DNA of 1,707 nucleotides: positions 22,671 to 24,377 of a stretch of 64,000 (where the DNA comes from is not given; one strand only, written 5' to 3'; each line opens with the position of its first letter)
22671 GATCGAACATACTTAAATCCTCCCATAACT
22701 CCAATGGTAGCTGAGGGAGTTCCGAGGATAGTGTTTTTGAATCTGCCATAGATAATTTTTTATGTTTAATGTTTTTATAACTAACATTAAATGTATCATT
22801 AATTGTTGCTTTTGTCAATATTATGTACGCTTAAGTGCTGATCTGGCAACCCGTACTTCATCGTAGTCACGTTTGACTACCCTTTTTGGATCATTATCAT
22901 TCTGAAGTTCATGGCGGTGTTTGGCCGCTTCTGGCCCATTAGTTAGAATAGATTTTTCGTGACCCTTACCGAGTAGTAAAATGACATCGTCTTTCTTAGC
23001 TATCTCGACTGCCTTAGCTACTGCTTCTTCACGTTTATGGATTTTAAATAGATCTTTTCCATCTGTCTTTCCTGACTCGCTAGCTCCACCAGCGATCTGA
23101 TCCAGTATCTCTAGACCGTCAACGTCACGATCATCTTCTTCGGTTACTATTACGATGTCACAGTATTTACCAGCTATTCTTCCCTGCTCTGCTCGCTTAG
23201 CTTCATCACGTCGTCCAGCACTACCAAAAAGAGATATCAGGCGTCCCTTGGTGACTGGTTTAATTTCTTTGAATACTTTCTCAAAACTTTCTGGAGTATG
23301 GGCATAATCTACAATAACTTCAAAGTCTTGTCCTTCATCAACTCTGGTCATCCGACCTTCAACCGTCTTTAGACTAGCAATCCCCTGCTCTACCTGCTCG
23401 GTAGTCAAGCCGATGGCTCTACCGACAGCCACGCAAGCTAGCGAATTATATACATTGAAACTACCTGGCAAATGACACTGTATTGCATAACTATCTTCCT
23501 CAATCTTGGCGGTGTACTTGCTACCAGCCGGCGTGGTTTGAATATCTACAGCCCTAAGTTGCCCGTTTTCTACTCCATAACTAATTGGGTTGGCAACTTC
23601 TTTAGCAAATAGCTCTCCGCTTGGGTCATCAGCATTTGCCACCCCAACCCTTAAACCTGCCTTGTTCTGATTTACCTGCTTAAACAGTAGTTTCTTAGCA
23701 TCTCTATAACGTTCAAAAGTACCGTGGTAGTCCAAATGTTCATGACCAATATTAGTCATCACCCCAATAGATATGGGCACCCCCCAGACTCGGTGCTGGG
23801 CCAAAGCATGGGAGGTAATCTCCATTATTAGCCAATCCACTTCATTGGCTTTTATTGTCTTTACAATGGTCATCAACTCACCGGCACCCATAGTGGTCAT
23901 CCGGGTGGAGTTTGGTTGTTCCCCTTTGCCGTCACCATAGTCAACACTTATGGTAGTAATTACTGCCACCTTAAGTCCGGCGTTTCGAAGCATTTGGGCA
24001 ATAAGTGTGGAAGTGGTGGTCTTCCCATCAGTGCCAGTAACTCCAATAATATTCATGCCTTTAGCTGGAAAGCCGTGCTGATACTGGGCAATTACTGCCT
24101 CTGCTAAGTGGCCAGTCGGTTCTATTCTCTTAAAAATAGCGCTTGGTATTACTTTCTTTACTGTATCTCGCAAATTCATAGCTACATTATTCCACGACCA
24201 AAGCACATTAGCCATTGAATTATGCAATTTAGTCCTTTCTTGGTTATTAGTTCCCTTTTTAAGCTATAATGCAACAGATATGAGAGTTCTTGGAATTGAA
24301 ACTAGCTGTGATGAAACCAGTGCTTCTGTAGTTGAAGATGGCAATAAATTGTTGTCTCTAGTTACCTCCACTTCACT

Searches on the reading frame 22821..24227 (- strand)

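Call 23: search_protein_families(library=pfam, proteins=[window:22821-24227:-], max_evalue=0.01)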
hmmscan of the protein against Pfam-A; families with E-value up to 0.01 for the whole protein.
window:22821-24227:- (468 aa): 2 families
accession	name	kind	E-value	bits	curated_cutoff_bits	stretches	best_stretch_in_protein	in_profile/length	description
PF08245.18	Mur_ligase_M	-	2e-47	162.2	24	1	63-268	1-199/200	Mur ligase middle domain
PF02875.26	Mur_ligase_C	-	2.9e-28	99.7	28.4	1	291-422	1-127/127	Mur ligase, glutamate ligase domain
